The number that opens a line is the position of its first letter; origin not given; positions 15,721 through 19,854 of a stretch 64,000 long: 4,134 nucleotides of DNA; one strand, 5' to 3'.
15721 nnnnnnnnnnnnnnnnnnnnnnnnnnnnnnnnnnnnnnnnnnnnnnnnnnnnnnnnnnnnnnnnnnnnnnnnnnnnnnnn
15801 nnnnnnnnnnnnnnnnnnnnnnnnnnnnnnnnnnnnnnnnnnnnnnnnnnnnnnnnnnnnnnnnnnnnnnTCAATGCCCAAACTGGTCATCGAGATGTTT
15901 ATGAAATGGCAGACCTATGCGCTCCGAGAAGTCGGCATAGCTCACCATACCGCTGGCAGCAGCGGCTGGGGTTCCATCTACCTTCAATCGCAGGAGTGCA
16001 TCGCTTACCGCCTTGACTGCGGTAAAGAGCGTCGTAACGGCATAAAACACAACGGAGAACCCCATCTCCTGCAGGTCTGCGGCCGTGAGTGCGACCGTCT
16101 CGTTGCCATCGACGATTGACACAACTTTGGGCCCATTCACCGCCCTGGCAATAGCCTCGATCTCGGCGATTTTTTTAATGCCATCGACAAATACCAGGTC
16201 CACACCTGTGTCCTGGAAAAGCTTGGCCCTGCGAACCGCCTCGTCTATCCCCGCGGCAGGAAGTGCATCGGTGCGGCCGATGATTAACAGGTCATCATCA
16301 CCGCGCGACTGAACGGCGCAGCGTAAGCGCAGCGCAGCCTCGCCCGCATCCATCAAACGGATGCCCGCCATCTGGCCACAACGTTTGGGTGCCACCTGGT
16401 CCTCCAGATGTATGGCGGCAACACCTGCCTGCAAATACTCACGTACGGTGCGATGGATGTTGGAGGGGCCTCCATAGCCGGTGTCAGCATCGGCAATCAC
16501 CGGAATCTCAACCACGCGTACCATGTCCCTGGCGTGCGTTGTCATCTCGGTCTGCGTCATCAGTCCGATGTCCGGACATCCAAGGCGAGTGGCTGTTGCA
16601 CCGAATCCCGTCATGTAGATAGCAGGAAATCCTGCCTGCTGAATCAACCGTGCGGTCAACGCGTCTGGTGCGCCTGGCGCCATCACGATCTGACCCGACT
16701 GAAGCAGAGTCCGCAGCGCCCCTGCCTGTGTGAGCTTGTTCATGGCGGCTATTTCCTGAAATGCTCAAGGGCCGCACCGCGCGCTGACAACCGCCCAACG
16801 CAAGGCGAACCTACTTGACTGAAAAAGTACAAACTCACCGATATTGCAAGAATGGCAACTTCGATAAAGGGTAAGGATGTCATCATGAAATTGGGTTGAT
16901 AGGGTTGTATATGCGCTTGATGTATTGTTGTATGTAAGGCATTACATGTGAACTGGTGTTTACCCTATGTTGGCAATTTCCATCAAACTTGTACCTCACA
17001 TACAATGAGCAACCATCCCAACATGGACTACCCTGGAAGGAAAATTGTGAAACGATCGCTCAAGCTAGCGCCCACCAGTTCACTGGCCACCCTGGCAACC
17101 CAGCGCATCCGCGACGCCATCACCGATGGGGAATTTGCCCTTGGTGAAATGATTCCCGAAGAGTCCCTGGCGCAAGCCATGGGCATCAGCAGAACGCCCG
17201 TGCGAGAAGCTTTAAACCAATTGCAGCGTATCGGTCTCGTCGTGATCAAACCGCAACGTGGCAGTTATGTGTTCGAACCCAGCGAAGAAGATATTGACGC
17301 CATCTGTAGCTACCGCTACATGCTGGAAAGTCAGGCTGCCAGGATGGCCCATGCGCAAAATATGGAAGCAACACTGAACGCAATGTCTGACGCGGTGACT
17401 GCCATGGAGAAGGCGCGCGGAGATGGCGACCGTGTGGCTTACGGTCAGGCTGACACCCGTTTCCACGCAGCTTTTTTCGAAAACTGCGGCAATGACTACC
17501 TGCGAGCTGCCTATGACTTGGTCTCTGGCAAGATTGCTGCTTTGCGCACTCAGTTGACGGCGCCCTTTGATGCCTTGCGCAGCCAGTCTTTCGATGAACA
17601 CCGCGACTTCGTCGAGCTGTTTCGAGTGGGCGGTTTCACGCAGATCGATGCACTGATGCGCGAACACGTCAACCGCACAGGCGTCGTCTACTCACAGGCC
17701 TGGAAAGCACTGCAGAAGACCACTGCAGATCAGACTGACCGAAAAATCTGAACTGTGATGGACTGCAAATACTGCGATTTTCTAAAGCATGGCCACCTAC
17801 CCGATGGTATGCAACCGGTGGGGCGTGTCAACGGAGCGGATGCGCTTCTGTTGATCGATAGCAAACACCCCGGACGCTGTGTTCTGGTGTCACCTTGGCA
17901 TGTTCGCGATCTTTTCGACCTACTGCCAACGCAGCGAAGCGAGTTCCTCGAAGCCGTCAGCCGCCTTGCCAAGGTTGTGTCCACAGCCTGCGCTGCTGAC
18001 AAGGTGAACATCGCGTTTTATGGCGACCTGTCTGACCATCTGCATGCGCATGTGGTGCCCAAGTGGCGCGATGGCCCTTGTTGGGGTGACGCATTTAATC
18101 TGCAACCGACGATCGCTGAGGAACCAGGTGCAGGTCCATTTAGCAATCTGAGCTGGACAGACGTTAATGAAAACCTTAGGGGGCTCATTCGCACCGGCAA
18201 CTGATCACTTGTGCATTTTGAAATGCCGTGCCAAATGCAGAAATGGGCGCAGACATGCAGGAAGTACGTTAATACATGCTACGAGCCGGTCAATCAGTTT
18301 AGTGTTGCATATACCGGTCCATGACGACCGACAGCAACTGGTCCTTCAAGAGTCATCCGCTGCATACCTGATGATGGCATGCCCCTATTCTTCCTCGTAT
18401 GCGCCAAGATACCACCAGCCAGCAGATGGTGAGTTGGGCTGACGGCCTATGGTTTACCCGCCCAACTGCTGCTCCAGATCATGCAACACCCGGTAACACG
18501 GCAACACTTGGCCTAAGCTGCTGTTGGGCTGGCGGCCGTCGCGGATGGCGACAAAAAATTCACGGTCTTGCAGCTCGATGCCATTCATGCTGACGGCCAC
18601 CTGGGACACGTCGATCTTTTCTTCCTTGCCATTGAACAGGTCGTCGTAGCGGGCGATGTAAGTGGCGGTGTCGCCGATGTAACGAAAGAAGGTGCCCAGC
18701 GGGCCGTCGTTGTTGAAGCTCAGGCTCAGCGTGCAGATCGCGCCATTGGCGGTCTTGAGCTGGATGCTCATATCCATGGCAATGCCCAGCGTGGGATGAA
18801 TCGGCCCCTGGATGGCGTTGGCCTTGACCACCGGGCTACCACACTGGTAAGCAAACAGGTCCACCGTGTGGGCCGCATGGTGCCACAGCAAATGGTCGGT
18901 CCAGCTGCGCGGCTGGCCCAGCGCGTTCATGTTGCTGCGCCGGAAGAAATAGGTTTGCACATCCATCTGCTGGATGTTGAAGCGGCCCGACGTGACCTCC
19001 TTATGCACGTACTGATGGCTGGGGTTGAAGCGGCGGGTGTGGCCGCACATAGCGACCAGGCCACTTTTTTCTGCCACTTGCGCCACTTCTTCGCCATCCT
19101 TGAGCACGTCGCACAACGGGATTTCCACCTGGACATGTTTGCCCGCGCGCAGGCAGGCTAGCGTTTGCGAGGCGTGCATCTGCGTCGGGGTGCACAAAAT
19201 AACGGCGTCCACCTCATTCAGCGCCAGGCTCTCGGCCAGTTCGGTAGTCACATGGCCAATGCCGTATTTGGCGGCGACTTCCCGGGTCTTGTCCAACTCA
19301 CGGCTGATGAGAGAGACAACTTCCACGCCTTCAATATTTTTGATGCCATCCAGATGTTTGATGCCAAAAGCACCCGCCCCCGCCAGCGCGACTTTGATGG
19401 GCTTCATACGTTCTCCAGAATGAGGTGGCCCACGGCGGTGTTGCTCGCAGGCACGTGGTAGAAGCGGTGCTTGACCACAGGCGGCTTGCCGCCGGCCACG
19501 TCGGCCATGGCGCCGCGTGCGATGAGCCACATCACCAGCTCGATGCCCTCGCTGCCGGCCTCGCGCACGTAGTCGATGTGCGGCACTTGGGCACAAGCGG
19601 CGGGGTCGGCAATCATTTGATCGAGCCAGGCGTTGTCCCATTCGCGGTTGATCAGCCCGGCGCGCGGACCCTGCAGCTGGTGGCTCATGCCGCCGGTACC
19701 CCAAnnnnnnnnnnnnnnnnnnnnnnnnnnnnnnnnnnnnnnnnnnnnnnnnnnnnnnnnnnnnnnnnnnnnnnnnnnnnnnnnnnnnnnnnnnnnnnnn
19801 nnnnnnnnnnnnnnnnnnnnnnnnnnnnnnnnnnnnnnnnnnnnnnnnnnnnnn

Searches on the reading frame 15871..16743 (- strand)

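Call 5: search_protein_families(library=pfam, proteins=[window:15871-16743:-])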
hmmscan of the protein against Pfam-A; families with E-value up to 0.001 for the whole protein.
window:15871-16743:- (290 aa): 2 families
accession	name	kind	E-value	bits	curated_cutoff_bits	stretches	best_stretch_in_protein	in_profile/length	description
PF13714.12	PEP_mutase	-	4.2e-49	167.7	31.5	1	10-250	1-236/240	Phosphoenolpyruvate phosphomutase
PF00463.27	ICL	-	3e-13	49.6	26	1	69-170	137-243/526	Isocitrate lyase family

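Call 6: search_protein_families(library=ncbifam, proteins=[window:15871-16743:-])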
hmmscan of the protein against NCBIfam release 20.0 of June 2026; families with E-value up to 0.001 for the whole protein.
window:15871-16743:- (290 aa): 8 families
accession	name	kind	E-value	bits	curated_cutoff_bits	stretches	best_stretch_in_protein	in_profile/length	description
TIGR02317.1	prpB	equivalog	1.2e-71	241.2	354.4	1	8-287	3-281/285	methylisocitrate lyase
TIGR02319.1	CPEP_Pphonmut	equivalog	9.5e-61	205.6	420.05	1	4-261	2-259/294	carboxyvinyl-carboxyphosphonate phosphorylmutase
NF008455.0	PRK11320.1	equivalog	1.5e-56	191.8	353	1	6-287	7-289/295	methylisocitrate lyase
TIGR02320.1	PEP_mutase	equivalog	5e-33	114.3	319.55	1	10-250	1-254/284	phosphoenolpyruvate mutase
TIGR02321.1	Pphn_pyruv_hyd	equivalog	1.1e-31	110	374.4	1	5-266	2-266/290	phosphonopyruvate hydrolase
TIGR01346.1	isocit_lyase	equivalog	1.7e-15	56.4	275.9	1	79-171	150-245/527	isocitrate lyase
NF011645.0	PRK15063.1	equivalog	2.1e-15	56.5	562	1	78-164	146-235/430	isocitrate lyase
NF005074.0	PRK06498.1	equivalog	8.6e-08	31.2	446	1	77-169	176-271/531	isocitrate lyase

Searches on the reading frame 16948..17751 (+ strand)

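Call 49: search_protein_families(library=pfam, proteins=[window:16948-17751:+], max_evalue=0.00001)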
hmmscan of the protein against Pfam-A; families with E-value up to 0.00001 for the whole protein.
window:16948-17751:+ (267 aa): 2 families
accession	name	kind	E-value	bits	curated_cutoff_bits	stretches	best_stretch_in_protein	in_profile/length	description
PF07729.17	FCD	-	1e-21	78.1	24.3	1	120-242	3-124/125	FCD domain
PF00392.27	GntR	-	3.9e-19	68.5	27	1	51-108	6-64/64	Bacterial regulatory proteins, gntR family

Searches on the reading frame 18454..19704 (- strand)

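Call 12: search_protein_families(library=pfam, proteins=[window:18454-19704:-], max_evalue=0.00001)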
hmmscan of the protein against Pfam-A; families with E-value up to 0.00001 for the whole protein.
window:18454-19704:- (416 aa): 3 families
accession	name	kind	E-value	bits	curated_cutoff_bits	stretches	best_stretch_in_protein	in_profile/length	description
PF19858.4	OxRdtase_C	-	2.2e-93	310.5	26.3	1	252-414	1-163/163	Bacterial oxidoreductases, C-terminal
PF01408.29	GFO_IDH_MocA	-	4.4e-21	76.2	24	1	103-222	1-120/120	Oxidoreductase family, NAD-binding Rossmann fold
PF22725.1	GFO_IDH_MocA_C3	-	4.4e-07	30.4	27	1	244-348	16-122/124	GFO/IDH/MocA C-terminal domain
